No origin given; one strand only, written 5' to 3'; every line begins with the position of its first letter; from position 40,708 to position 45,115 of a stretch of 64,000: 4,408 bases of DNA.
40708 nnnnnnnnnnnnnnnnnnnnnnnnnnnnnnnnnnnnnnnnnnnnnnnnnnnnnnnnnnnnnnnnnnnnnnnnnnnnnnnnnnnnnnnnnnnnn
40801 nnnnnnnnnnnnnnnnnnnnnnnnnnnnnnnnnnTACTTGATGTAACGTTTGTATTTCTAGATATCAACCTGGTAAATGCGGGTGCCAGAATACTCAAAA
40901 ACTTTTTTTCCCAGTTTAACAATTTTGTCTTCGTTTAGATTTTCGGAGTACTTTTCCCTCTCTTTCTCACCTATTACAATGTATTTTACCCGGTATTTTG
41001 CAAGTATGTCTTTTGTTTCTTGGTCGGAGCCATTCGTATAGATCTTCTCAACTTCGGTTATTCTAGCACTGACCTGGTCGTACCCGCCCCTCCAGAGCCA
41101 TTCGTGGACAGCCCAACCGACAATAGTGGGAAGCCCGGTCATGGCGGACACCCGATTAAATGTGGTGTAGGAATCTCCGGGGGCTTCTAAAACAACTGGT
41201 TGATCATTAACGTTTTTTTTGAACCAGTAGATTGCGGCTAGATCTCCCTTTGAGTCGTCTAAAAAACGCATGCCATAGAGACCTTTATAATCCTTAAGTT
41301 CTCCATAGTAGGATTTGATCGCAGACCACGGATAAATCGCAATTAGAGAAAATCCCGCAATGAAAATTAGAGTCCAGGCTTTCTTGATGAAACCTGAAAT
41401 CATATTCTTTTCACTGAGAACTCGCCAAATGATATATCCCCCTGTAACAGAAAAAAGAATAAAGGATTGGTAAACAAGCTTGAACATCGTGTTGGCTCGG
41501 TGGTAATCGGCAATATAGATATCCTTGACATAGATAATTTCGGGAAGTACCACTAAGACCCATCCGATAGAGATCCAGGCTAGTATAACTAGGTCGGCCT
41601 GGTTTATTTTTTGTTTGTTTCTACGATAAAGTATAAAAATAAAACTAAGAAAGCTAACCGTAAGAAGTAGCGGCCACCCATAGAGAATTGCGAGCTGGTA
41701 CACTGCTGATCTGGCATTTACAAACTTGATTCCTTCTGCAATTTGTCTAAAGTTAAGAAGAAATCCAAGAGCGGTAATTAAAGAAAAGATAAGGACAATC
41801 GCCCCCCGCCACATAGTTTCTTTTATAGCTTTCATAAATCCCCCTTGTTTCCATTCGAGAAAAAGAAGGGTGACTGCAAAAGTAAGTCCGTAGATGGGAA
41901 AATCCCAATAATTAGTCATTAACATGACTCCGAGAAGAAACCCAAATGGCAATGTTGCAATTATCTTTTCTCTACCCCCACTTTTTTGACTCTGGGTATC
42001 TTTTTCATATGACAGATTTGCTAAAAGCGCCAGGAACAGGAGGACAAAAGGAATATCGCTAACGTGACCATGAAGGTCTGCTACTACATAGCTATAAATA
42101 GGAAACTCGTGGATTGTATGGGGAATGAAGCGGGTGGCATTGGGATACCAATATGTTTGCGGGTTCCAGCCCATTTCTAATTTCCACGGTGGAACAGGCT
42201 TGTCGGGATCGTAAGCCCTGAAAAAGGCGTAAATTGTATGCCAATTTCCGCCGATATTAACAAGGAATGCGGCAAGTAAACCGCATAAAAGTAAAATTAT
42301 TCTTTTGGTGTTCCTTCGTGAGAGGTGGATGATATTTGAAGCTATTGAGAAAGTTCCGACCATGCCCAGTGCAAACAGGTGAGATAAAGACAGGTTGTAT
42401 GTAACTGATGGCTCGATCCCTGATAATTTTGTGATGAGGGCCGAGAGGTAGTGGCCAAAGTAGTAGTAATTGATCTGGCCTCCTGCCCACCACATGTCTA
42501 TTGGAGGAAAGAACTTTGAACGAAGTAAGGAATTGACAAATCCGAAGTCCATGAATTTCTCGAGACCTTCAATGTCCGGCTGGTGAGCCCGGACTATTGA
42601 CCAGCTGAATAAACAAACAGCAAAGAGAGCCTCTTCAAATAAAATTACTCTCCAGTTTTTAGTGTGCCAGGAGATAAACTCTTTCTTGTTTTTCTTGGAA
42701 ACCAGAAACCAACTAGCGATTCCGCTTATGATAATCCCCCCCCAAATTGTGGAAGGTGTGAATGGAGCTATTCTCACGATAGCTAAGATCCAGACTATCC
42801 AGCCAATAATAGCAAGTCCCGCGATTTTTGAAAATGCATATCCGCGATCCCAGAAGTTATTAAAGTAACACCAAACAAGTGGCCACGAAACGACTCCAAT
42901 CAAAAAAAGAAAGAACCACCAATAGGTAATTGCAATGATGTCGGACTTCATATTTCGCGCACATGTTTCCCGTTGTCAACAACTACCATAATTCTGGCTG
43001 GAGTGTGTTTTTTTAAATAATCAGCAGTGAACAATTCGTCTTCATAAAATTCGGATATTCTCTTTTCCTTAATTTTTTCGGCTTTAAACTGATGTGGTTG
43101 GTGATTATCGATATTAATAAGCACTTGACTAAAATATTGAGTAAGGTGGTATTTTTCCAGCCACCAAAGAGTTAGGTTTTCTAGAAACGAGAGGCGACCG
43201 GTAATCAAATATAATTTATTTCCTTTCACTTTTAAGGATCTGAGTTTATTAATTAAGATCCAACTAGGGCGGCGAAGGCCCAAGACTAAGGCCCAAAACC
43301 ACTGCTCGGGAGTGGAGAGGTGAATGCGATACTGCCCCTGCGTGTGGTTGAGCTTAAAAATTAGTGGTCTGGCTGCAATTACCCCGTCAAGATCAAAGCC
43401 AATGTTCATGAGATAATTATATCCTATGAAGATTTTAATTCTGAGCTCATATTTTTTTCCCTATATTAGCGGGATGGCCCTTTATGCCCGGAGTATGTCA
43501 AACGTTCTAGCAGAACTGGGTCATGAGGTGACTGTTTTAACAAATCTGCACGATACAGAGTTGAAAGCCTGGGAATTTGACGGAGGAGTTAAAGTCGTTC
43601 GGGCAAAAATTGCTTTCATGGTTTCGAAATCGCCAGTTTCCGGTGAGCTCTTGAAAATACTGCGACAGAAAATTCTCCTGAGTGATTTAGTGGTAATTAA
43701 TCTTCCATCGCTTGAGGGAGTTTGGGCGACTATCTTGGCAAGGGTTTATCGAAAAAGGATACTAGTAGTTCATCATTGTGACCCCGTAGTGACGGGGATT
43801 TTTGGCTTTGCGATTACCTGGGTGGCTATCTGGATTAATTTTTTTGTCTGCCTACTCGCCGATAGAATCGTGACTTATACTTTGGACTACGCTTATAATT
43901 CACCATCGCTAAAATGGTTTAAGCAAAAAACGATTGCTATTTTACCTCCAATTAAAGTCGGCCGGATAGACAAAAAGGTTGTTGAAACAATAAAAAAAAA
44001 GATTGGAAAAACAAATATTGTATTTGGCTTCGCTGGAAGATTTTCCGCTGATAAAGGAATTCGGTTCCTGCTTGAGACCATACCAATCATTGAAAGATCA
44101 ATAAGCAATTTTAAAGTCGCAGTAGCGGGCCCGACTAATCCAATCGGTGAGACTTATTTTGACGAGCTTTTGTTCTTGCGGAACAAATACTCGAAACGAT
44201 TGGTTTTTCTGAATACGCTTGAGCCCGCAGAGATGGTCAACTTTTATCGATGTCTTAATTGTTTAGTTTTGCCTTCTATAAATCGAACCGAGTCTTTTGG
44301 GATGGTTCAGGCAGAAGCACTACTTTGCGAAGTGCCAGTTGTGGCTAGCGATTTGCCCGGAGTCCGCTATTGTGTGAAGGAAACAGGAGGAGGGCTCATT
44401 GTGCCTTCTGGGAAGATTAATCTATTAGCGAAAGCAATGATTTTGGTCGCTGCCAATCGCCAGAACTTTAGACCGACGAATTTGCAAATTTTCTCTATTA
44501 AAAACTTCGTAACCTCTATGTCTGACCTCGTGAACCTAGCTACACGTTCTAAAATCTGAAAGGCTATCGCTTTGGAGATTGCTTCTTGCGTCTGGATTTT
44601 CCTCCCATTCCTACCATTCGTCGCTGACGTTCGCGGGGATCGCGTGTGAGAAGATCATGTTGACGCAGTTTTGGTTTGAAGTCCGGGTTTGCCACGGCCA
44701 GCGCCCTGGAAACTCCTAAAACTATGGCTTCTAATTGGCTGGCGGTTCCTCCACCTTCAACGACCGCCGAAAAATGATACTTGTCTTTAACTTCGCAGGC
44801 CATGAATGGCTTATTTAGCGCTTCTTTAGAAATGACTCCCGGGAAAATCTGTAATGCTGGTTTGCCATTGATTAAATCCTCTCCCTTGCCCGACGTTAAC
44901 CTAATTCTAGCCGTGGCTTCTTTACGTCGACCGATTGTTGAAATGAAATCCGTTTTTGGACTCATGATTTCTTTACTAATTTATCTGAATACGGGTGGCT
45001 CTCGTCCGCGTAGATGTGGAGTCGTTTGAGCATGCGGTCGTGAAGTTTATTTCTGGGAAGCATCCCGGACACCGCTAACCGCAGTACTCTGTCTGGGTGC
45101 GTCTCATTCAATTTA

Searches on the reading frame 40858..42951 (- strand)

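Call 29: search_protein_families(library=pfam, proteins=[window:40858-42951:-], max_evalue=0.01)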
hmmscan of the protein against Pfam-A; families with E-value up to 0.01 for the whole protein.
window:40858-42951:- (697 aa): 1 family
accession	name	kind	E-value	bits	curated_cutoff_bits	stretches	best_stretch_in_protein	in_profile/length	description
PF10060.15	DUF2298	-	4.1e-114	382.7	27.8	2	48-441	1-389/488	Uncharacterized membrane protein (DUF2298)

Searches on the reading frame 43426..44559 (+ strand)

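Call 29: search_protein_families(library=pfam, proteins=[window:43426-44559:+], max_evalue=0.01)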
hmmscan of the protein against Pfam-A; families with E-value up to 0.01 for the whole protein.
window:43426-44559:+ (377 aa): 6 families
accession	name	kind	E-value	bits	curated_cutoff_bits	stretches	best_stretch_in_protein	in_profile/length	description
PF00534.26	Glycos_transf_1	-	3.8e-23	82.3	26.4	1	190-345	6-159/172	Glycosyl transferases group 1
PF13692.12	Glyco_trans_1_4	-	1.8e-21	77.3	27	1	199-342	3-140/142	Glycosyl transferases group 1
PF13439.12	Glyco_transf_4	-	3e-07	31.1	28.5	1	15-150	2-139/170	Glycosyltransferase Family 4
PF13579.12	Glyco_trans_4_4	-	5.7e-06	27.2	29.7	1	15-152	1-135/158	Glycosyl transferase 4-like domain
PF20706.3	GT4-conflict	-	4.3e-05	23.1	26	1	266-320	271-323/385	Family 4 Glycosyltransferase in conflict systems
PF08323.17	Glyco_transf_5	-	0.0065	16.6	22.7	1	2-49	1-50/239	Starch synthase catalytic domain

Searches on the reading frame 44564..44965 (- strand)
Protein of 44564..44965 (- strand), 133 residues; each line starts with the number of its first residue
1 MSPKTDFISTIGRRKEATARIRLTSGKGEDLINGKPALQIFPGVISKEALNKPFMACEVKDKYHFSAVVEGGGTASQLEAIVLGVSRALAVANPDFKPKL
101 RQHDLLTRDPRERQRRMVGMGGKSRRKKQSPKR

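Call 83: search_protein_families(library=pfam, proteins=[window:44564-44965:-], max_evalue=0.00001)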
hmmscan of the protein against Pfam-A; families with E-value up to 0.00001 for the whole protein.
window:44564-44965:- (133 aa): 1 family
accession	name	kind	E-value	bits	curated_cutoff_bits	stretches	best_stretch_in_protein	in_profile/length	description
PF00380.25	Ribosomal_S9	-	1.3e-29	103.5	22.5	1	12-133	1-121/121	Ribosomal protein S9/S16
